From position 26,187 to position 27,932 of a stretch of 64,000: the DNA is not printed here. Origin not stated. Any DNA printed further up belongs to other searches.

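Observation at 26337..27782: DUF523 domain fused in frame to an orphan DppB-like ABC permease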

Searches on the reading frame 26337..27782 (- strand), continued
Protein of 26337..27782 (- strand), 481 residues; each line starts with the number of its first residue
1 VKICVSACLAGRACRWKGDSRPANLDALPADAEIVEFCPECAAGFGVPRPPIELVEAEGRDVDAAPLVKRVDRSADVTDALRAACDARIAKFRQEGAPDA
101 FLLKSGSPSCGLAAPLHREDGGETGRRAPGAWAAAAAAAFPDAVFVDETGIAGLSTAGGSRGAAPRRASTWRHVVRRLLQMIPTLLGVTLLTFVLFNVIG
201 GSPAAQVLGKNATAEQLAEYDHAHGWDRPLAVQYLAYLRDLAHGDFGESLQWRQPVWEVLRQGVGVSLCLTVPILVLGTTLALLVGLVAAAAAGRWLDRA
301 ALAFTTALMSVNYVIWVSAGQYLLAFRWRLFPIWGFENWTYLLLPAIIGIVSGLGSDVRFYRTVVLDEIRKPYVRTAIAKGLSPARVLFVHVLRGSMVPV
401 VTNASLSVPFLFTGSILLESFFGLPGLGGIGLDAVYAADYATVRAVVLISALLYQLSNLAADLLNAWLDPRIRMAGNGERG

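Call 20: find_related_loci(query=A1, collection=genome_contigs, flank=10000)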
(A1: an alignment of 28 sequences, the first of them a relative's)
Query A1 (481 aa) in genome_contigs; peptide patterns used: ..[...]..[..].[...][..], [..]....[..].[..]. (x = any residue, [..] = any of these).
600 stretches matched a pattern (row limit reached: there are more); 583 encode a relative of the query (tblastn E <= 1e-3); the best 80 are kept; 80 distinct loci.
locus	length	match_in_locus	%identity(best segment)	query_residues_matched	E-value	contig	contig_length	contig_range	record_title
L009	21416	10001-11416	74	1-474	0e+0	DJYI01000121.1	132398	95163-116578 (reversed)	MAG TPA_asm: Verrucomicrobia bacterium UBA6982 UBA6982_contig_1569, whole genome shotgun sequence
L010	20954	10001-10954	72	155-475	1e-139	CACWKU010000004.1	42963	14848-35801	uncultured bacterium isolate RUG10674 genome assembly, contig: RUG10674_asm_4, whole genome shotgun sequence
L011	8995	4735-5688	68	156-477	3e-138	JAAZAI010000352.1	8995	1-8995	MAG: Lentisphaerae bacterium isolate AS06rmzACSIP_410 332948_AS06, whole genome shotgun sequence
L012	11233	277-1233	72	154-472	6e-137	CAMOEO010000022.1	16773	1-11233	MAG: uncultured Verrucomicrobia bacterium isolate SRR873600_bin.10_metaWRAP_v1.3_MAG genome assembly, contig: NODE_7087_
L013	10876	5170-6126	68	157-475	7e-136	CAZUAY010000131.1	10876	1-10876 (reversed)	MAG TPA_asm: uncultured Lentisphaerales bacterium isolate SRP294416_co3_591 genome assembly, contig: NODE_12231_length_1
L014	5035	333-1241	71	173-475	4e-136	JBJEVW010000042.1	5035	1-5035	MAG: Kiritimatiellia bacterium isolate PUUB37_bin.017 NODE_14682_length_5035_cov_4.511446, whole genome shotgun sequence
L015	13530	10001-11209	58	49-474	8e-131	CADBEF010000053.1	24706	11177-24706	uncultured bacterium isolate RUG13889 genome assembly, contig: RUG13889_asm_53, whole genome shotgun sequence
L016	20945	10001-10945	66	161-475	3e-130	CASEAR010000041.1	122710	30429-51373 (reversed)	uncultured Verrucomicrobiota bacterium isolate CO.A104.metabat-bins.159 genome assembly, contig: CO.A104.metabat-bins.15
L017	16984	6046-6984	69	159-475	3e-129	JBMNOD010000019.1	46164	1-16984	MAG: Kiritimatiellia bacterium isolate SBF912SR1HQ0027 scaffold_2100_c1, whole genome shotgun sequence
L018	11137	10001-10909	65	172-474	8e-129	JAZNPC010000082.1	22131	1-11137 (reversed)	MAG: Kiritimatiellia bacterium isolate T1900044836_TS20190302.MAGScoT_cleanbin_000018 SGB_2922_k141_39985, whole genome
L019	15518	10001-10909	65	172-474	2e-128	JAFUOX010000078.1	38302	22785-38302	MAG: Kiritimatiellae bacterium isolate RGIG4692 Roe_deer_Rectum.Co__c1869477, whole genome shotgun sequence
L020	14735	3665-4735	60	116-476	4e-128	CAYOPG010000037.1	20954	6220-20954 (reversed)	MAG TPA_asm: uncultured Lentisphaerales bacterium isolate binchicken_co39_454 genome assembly, contig: NODE_6167_length_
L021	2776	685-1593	68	172-474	4e-134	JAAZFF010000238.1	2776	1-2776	MAG: Lentisphaerae bacterium isolate AS10tlH2TH_180 187911_AS10, whole genome shotgun sequence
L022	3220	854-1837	57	155-474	1e-122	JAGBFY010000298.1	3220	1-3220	MAG: Kiritimatiellae bacterium isolate RGIG9083 Water_deer_Rectum.Co__c746443, whole genome shotgun sequence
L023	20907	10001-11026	68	140-475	4e-137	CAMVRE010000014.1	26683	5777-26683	MAG TPA_asm: uncultured Verrucomicrobia bacterium isolate SRR8387717_bin.9_metaWRAP_v1.3_MAG genome assembly, contig: ER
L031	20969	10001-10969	57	163-474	3e-111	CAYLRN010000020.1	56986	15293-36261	MAG TPA_asm: uncultured Lentisphaeraceae bacterium isolate SRP225648_co1_977 genome assembly, contig: NODE_885_length_56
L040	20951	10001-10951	58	169-474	6e-110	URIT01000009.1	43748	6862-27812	uncultured bacterium isolate UMGS1035 genome assembly, contig: NODE_746_length_43748_cov_35.655711, whole genome shotgun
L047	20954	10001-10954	57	172-477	8e-109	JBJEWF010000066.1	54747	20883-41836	MAG: Kiritimatiellia bacterium isolate PUUB15_bin.014 NODE_397_length_54747_cov_9.982118, whole genome shotgun sequence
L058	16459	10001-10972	54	160-474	2e-107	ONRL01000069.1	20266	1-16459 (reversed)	uncultured Lentisphaerae bacterium isolate RUG572 genome assembly, contig: scaffold_4495, whole genome shotgun sequence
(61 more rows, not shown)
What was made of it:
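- Tried and rejected: The nearest is UBA6982, at 74% identity (call 20).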

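Call 49: predict_structure(alignment_id=A2)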
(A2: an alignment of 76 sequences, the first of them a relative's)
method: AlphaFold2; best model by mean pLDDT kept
length: 481 residues; sequences in the alignment: 76
mean_pLDDT: 89.1   pTM: 0.64
mean pLDDT of the five models: 89.1, 85.0, 84.4, 80.8, 79.2
residues with pLDDT >= 90: 305; 70-90: 144; 50-70: 25; < 50: 7
segments of 3 or more residues with pLDDT < 50: 160-163
pLDDT, mean of each block of 10 residues (from residue 1): 97 96 94 97 95 95 94 97 98 98 98 97 96 98 96 74 57 91 95 94 91 96 96 97 95 93 87 91 94 94 89 79 82 63 83 91 94 91 92 88 84 78 72 79 91 89 82 63 45
secondary structure, 60 per line:
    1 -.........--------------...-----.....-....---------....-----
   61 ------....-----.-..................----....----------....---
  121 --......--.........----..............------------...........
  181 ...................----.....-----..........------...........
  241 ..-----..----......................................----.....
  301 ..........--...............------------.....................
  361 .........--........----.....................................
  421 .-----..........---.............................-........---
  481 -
elements in order: E2-6 H7-10 E33-37 H39-42 E52-55 E67-70 H78-95 E100-103 E114-117 E123-128 H131-139 E144-147 H148-157 H170-199 H204-208 H214-223 H230-242 H256-291 H296-310 H313-327 H340-369 H372-379 H384-421 H427-436 H440-468 H470-477
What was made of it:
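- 27351..27782 (-): TudS (DUF523, PF04463) [4Fe-4S] desulfidase domain, aa 1-144. The Cys ligands are C8 (27759-27761), C38 (27669-27671) and C110 (27453-27455). The catalytic residues are E40, S107 and S109. AF2 pLDDT is above 94 (call 49).
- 27270..27350 (-): Linker, aa 145-171 (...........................). It is a short helix followed by a disordered, Arg-rich stretch before TM1. Low pLDDT at residues 158-169 (call 49).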

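Call 51: fold_search(model_id=the predicted structure, library=pdb)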
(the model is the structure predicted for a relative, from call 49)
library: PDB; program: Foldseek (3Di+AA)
matches with E <= 10: 146; with E <= 0.001: 26
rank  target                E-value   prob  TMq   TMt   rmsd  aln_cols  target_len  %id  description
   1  8z1y_A                3.7e-14  1.00  0.53  0.75   4.5       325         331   34  Cryo-EM structure of Escherichia coli DppABCDF in the pre-catalytic state (released 2025-01-29)
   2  8wd9_B                9.2e-14  1.00  0.58  0.88   2.8       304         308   34  Cryo-EM structure of Mycobacterium tuberculosis DppABCD in apo form (released 2024-09-18)
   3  8wda_B                5.8e-13  1.00  0.56  0.88   2.8       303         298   34  Cryo-EM structure of the substrate-bound DppABCD complex (released 2024-09-18)
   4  8j5q_B                1.4e-11  1.00  0.55  0.79   3.9       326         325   27  Cryo-EM structure of Mycobacterium tuberculosis OppABCD in the pre-translocation state (released 2024-04-03)
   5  8z1v_A                1.8e-11  1.00  0.51  0.78   3.8       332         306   32  Cryo-EM structure of Escherichia coli DppBCDF in the resting state (released 2025-01-29)
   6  8z1x_A                2.2e-11  1.00  0.50  0.76   5.2       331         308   31  Cryo-EM structure of Escherichia coli DppBCDF complex bound to AMPPNP (released 2025-01-29)
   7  8z21_A                3.4e-11  1.00  0.55  0.85   3.4       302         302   25  Cryo-EM structure of Escherichia coli OppBCDF in the resting state (released 2025-04-16)
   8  8z1z_A                2.3e-10  1.00  0.47  0.73   5.6       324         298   32  Cryo-EM structure of Escherichia coli DppAR383D+D436RBCDF in pre-catalytic state (released 2025-04-16)
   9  6zw9_A                7.3e-06  1.00  0.27  0.78   3.1       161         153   31  [4Fe-4S]-dependent thiouracil desulfidase TudS (DUF523Vcz) soaked with 4-thiouracil (S-SAD data) (released 2020-09-30)
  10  6z96_A                1.0e-05  1.00  0.27  0.77   3.1       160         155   31  [4Fe-4S]-dependent thiouracil desulfidase TudS (DUF523Vcz) soaked with 4-thiouracil (12.65 keV, 7.125 keV (Fe-SAD) and (released 2020-09-30)
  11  6z93_A                1.4e-05  1.00  0.27  0.79   3.1       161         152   32  [4Fe-4S]-dependent thiouracil desulfidase TudS (DUF523Vcz) (released 2020-09-30)
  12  6z92_A                1.5e-05  1.00  0.27  0.79   3.2       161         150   31  [4Fe-4S]-dependent thiouracil desulfidase TudS (DUF523Vcz) solved by Fe-SAD phasing (released 2020-09-30)
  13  8z1w_B                2.1e-05  1.00  0.35  0.55   4.8       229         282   20  Cryo-EM structure of Escherichia coli DppBCDF complex bound to ATPgammaS (released 2025-01-29)
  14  6z92_B                2.3e-05  1.00  0.27  0.79   3.1       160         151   31  [4Fe-4S]-dependent thiouracil desulfidase TudS (DUF523Vcz) solved by Fe-SAD phasing (released 2020-09-30)
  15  8z21_B                3.2e-05  1.00  0.38  0.61   8.8       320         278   21  Cryo-EM structure of Escherichia coli OppBCDF in the resting state (released 2025-04-16)
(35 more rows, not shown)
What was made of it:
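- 27351..27782 (-): Foldseek gives TM-score 0.79 to TudS (call 51).
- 26337..27269 (-): DppB/OppB-type ABC importer transmembrane subunit, aa 172-481 plus stop (six-TM DppB-type fold by comparison with solved DppB structures). Foldseek gives TM-score 0.88 to M. tuberculosis DppB (call 51).
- On TudS / DUF523 (PF04463): Foldseek against 6Z92/6Z93 gives TM-score 0.79 and rmsd 3.1 A over 160 columns (calls 49, 51).
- On Type I ABC importer transmembrane subunit, DppB/OppB subfamily: Foldseek gives TM-score 0.88 to 8WD9_B (call 51).
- The folds match TudS and DppB (calls 49, 51).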

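Call 53: search_protein_families(library=pfam, proteins=[L031:8293-9990:+, L031:6484-8274:+, L047:8031-9998:+, L058:8065-10020:+, L040:8039-10000:+, L040:10869-12626:+, L058:11841-13001:+, L047:12365-13594:+, L010:10957-12255:+, L040:13534-15423:+], max_evalue=0.01)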
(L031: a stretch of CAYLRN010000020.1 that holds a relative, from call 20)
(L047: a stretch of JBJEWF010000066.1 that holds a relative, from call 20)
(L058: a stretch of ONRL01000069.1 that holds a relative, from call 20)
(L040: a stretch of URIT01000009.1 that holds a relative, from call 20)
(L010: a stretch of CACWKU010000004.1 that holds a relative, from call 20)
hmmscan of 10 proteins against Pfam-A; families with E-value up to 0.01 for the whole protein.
L031:8293-9990:+ (565 aa): 6 families
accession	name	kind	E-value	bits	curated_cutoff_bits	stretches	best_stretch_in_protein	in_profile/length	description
PF00437.27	T2SSE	-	1.8e-133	445.2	24.9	1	178-560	4-370/370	Type II/IV secretion system protein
PF05157.20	MshEN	-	1.1e-15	57.8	23.1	1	62-145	2-86/90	MshEN domain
PF25199.1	nSTAND_NTPase5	-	0.0011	19.3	34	1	311-358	30-82/145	Novel STAND NTPase 5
PF13555.12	AAA_29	-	0.0015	18.6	27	1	315-334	19-38/61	P-loop containing region of AAA domain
PF13191.12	AAA_16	-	0.0027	18.6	32.6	1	316-412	23-110/167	AAA ATPase domain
PF13401.12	AAA_22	-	0.0038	18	27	1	317-352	4-39/130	AAA domain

L031:6484-8274:+ (596 aa): 3 families
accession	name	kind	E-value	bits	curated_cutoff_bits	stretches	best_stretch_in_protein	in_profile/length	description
PF00587.30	tRNA-synt_2b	-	1.8e-35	123.1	29.3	1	278-487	7-178/179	tRNA synthetase class II core domain (G, H, P, S and T)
PF03129.25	HGTP_anticodon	-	2.2e-21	76.2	21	1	500-590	1-93/94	Anticodon binding domain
PF07973.19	tRNA_SAD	-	9.4e-12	45.2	24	1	126-172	4-44/44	Threonyl and Alanyl tRNA synthetase second additional domain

L047:8031-9998:+ (655 aa): 0 families

L058:8065-10020:+ (651 aa): 0 families

L040:8039-10000:+ (653 aa): 0 families

L040:10869-12626:+ (585 aa): 3 families
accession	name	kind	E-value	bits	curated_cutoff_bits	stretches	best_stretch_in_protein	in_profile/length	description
PF01055.32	Glyco_hydro_31_2nd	-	7.4e-29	101.5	23.5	1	186-493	18-325/328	Glycosyl hydrolases family 31 TIM-barrel domain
PF21365.3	Glyco_hydro_31_3rd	-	1e-12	48.8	24.4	1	504-584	1-83/87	Glycosyl hydrolase family 31 C-terminal domain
PF02065.24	Melibiase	-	0.0023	17.4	27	0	177-252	45-126/347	Melibiase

L058:11841-13001:+ (386 aa): 2 families
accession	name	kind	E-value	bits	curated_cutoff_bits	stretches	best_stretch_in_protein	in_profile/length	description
PF01520.23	Amidase_3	-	1.8e-38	132.7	27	1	210-381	1-172/174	N-acetylmuramoyl-L-alanine amidase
PF09136.16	Glucodextran_B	-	0.0034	17.7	27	1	17-76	7-65/83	Glucodextranase, domain B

L047:12365-13594:+ (409 aa): 2 families
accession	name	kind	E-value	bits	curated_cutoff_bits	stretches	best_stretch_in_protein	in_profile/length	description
PF01520.23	Amidase_3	-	1.8e-33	116.4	27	1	219-390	1-172/174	N-acetylmuramoyl-L-alanine amidase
PF09136.16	Glucodextran_B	-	0.0035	17.7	27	1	28-83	8-62/83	Glucodextranase, domain B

L010:10957-12255:+ (432 aa): 1 family
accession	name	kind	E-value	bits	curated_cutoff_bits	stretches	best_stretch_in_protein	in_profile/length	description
PF07690.21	MFS_1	-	1.2e-20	74.2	33.4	1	33-388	6-346/347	Major Facilitator Superfamily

L040:13534-15423:+ (629 aa): 1 family
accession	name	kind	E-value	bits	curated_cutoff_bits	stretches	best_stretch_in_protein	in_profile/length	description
PF11308.14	Glyco_hydro_129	-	1.4e-24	87.2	25.6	1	287-603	2-324/324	Glycosyl hydrolases related to GH101 family, GH129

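Call 55: search_solved_structures(query=L047:8031-9998:+, max_evalue=0.01)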
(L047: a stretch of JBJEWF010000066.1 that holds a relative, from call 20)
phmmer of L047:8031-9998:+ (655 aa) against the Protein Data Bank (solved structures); distinct sequences matched with E-value up to 0.01: 0.
